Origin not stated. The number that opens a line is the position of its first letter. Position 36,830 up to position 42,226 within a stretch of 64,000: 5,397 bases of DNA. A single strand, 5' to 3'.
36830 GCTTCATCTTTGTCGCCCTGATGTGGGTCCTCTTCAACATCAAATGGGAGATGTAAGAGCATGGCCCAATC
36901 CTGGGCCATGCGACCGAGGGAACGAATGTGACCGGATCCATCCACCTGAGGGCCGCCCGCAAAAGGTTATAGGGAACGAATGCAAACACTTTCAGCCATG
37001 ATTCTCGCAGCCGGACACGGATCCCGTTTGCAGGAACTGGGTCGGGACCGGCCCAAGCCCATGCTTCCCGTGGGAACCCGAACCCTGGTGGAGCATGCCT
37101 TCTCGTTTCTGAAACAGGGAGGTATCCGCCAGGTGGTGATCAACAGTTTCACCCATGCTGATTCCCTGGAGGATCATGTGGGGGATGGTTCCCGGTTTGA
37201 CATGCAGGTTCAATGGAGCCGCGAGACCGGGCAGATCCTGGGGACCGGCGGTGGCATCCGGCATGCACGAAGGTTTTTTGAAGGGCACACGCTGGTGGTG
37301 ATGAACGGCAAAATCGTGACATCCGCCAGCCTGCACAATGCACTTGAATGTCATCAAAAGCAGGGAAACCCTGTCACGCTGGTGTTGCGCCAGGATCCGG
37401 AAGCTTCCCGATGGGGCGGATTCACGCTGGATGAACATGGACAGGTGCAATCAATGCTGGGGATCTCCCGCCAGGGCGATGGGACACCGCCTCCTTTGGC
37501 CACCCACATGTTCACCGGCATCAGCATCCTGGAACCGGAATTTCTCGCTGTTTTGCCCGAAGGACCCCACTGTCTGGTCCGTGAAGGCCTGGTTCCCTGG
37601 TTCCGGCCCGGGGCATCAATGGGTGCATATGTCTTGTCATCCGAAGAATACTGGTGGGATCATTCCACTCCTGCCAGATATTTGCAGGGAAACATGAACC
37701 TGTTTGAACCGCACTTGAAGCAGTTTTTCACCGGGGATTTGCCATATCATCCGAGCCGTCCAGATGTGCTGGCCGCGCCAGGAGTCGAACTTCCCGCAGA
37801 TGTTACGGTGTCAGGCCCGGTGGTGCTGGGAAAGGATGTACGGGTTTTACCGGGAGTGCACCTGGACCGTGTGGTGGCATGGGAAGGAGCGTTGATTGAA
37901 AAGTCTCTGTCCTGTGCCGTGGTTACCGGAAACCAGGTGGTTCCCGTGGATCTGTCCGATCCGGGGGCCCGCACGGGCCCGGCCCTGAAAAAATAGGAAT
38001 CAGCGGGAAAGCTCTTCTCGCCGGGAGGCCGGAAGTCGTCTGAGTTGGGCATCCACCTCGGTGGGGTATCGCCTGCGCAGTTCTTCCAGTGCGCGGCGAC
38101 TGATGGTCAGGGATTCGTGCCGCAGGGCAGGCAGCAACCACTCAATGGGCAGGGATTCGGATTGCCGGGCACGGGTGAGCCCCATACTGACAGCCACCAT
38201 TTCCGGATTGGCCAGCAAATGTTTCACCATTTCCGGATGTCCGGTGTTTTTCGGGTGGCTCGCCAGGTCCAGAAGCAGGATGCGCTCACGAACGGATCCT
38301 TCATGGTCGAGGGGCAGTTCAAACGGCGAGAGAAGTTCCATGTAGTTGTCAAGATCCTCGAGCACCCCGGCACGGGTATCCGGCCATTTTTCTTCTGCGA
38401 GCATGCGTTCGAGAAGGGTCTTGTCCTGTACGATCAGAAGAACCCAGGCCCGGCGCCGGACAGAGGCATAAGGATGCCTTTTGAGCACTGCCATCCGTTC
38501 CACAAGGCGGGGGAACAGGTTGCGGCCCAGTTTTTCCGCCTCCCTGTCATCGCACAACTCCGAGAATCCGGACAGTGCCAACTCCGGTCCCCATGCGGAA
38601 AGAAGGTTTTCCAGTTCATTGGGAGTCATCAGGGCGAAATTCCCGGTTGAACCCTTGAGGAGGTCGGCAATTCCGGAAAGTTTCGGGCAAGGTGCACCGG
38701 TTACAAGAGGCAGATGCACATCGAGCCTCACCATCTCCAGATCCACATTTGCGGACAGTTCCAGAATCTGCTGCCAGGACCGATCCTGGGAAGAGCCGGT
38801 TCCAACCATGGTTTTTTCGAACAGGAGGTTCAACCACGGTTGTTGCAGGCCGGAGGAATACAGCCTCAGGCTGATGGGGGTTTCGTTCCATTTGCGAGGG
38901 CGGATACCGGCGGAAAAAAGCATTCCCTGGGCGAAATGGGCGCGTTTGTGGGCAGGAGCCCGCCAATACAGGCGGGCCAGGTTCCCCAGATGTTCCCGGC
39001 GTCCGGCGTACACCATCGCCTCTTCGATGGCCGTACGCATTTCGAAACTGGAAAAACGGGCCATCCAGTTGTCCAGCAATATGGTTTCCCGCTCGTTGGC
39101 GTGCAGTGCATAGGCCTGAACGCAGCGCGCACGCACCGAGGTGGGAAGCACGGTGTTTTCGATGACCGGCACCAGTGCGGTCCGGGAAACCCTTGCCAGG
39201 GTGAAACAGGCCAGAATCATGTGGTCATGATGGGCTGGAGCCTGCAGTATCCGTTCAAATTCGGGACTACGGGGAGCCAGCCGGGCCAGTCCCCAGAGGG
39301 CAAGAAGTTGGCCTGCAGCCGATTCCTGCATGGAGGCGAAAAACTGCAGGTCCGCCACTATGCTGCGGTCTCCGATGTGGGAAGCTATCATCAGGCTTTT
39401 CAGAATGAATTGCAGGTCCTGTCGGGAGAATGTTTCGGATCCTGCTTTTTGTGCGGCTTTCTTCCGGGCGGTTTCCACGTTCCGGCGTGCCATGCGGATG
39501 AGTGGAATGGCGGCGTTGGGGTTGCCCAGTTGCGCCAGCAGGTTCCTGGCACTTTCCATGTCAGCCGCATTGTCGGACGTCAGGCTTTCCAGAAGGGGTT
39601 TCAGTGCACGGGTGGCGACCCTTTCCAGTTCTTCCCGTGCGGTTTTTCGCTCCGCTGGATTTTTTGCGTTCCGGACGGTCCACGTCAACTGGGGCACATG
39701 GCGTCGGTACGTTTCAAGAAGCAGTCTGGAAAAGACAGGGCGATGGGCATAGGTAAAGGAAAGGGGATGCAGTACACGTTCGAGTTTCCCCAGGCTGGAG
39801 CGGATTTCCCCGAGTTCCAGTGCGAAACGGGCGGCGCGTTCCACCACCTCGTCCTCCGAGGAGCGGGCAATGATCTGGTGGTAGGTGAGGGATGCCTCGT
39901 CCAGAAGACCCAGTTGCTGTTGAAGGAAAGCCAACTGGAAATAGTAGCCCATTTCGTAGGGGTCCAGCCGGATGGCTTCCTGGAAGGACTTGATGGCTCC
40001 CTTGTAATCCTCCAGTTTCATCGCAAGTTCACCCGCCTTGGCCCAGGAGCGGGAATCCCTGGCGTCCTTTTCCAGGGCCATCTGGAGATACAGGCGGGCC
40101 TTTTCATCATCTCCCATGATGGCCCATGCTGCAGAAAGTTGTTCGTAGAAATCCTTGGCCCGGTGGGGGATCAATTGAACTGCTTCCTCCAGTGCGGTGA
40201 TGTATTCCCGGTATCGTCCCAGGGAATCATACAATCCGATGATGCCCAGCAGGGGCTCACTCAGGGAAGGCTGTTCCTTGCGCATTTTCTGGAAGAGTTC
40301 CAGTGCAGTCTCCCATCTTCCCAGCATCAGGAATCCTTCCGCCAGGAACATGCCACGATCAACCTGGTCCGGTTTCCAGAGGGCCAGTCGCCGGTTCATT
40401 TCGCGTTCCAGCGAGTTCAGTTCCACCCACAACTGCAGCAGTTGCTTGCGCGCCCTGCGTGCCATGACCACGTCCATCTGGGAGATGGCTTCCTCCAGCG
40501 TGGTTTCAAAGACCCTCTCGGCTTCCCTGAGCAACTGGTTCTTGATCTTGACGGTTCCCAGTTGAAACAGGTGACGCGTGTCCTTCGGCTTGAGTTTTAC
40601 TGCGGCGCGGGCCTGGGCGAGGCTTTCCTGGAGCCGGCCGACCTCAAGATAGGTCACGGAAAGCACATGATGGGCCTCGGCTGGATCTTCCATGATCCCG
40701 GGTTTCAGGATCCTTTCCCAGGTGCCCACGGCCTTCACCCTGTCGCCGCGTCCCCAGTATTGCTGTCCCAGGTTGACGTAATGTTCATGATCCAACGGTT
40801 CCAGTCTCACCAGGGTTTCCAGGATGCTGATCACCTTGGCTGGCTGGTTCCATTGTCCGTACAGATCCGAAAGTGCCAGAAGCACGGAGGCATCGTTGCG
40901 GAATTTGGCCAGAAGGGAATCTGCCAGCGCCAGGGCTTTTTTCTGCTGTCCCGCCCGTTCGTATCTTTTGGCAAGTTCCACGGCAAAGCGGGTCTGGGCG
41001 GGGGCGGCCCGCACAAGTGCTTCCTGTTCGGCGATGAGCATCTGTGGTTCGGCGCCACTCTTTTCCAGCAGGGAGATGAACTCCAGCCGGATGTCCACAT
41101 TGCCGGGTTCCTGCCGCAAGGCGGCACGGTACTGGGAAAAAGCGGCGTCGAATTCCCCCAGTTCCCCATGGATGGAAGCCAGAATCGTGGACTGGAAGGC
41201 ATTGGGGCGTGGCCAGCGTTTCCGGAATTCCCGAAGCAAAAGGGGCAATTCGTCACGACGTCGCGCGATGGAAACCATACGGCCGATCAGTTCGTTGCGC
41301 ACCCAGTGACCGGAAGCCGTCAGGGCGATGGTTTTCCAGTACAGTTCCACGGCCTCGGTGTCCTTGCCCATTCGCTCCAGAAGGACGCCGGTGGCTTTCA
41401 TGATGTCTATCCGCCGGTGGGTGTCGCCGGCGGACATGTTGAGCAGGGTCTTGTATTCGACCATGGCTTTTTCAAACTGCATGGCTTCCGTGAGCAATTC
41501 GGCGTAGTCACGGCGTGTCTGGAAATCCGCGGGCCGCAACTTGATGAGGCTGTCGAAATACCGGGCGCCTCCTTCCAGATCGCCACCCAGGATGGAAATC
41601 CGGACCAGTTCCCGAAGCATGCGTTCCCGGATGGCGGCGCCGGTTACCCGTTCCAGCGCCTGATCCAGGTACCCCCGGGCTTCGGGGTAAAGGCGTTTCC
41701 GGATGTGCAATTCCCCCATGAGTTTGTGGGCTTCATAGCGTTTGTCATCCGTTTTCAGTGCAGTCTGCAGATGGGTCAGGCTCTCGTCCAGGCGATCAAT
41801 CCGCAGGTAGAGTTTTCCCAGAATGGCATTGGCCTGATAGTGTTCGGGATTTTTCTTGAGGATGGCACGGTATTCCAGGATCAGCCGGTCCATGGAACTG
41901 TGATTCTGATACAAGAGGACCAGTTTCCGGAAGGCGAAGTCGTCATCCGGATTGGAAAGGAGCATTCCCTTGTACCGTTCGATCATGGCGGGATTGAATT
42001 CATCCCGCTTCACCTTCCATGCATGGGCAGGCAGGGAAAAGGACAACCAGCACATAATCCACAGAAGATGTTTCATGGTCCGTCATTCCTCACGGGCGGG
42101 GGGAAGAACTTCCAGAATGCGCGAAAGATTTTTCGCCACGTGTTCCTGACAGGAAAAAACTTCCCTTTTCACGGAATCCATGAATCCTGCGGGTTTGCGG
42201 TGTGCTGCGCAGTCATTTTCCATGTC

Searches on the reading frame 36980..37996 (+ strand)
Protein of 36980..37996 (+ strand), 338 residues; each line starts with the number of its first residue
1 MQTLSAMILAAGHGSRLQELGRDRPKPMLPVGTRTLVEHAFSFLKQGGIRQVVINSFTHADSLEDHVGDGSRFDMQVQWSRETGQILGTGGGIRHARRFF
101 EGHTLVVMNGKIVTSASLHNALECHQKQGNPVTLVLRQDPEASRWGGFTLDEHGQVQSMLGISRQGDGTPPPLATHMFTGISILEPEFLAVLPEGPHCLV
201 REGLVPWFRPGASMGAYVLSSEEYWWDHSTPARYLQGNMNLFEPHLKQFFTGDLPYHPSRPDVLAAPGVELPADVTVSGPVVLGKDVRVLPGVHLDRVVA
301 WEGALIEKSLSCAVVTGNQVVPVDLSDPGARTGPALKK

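Call 42: search_protein_families(library=pfam, proteins=[window:36980-37996:+], max_evalue=0.00001)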
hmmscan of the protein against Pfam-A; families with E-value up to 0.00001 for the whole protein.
window:36980-37996:+ (338 aa): 2 families
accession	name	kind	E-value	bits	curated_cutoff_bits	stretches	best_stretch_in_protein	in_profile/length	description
PF00483.29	NTP_transferase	-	2.2e-23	83.6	21.2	1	6-159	2-160/245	Nucleotidyl transferase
PF12804.13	NTP_transf_3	-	9.3e-10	39.3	27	1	6-129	1-115/160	MobA-like NTP transferase domain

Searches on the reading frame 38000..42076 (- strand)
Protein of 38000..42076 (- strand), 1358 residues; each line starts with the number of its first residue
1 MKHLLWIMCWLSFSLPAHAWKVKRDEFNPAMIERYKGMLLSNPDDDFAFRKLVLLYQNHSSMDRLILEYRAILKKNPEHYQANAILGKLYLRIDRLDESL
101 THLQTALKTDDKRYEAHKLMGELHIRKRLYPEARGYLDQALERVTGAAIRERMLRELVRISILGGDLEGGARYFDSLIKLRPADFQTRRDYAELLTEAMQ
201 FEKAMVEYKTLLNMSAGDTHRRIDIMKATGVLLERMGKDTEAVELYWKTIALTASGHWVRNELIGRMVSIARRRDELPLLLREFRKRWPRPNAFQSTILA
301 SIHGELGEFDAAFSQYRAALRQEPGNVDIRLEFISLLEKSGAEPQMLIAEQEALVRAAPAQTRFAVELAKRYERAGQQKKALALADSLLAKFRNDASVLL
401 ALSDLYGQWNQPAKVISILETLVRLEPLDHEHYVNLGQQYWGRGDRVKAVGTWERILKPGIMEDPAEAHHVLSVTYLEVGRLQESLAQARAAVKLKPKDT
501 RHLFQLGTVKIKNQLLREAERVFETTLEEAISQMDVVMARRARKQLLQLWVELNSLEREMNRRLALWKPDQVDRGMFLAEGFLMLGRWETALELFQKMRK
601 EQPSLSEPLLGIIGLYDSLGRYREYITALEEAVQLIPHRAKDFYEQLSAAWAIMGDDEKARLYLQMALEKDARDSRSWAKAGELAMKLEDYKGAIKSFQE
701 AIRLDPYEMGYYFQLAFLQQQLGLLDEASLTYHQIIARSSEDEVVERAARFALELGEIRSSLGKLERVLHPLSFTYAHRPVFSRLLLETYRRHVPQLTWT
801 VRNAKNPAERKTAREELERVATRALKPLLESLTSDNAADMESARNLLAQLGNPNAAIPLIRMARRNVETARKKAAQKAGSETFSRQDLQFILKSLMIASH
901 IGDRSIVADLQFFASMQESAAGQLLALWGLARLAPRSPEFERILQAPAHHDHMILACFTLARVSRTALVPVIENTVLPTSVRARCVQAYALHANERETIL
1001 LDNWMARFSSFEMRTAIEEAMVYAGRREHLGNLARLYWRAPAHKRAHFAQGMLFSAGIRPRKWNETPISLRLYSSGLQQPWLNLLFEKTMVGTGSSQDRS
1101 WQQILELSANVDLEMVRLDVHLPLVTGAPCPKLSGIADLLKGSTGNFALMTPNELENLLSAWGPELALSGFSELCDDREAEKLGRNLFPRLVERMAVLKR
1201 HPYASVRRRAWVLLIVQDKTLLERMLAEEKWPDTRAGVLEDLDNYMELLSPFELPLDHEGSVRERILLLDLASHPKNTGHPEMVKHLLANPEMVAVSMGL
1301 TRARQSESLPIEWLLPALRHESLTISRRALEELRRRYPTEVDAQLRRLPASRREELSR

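Call 42: search_protein_families(library=pfam, proteins=[window:38000-42076:-], max_evalue=0.00001)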
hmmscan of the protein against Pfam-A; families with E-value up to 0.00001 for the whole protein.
window:38000-42076:- (1358 aa): 14 families
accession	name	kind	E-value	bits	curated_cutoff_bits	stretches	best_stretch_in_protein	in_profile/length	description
PF13428.12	TPR_14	-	1.7e-28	96.6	23.5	0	367-404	6-43/44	Tetratricopeptide repeat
PF07719.23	TPR_2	-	4.5e-26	89.2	27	0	677-706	3-32/34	Tetratricopeptide repeat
PF14559.12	TPR_19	-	2.4e-25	89.1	25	0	69-122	14-67/68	Tetratricopeptide repeat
PF13181.12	TPR_8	-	5.1e-19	67.2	25.7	0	676-706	2-32/34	Tetratricopeptide repeat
PF00515.34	TPR_1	-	7.7e-17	60.8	27.8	0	678-706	4-32/34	Tetratricopeptide repeat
PF13414.12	TPR_11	-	2.1e-16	59.8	26.8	0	686-723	5-42/42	TPR repeat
PF13432.12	TPR_16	-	3.2e-16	59.9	32.7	0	86-147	3-64/65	Tetratricopeptide repeat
PF13431.12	TPR_17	-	1.4e-15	56.6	24.4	0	698-728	2-32/34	Tetratricopeptide repeat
PF23914.1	TPR_CcmH_CycH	-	1.3e-13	51.5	42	1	662-762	37-141/158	Cytochrome c-type biogenesis protein H TPR domain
PF13424.12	TPR_12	-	2.9e-08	34.2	30.1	0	85-143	6-74/77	Tetratricopeptide repeat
PF25064.1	ARM_TT21_5th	-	1.2e-06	29.3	27.8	0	61-144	16-95/117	TT21 fifth ARM repeats domain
PF12895.13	ANAPC3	-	1.5e-06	28.8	27.2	0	576-631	27-81/82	Anaphase-promoting complex, cyclosome, subunit 3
PF24575.1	TPR_Slam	-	2.4e-06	28.4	35.2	0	675-717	48-89/104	Surface lipoprotein assembly modifier, N-terminal TPR repeats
PF13371.12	TPR_9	-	4.8e-06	26.9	35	0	656-707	10-61/73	Tetratricopeptide repeat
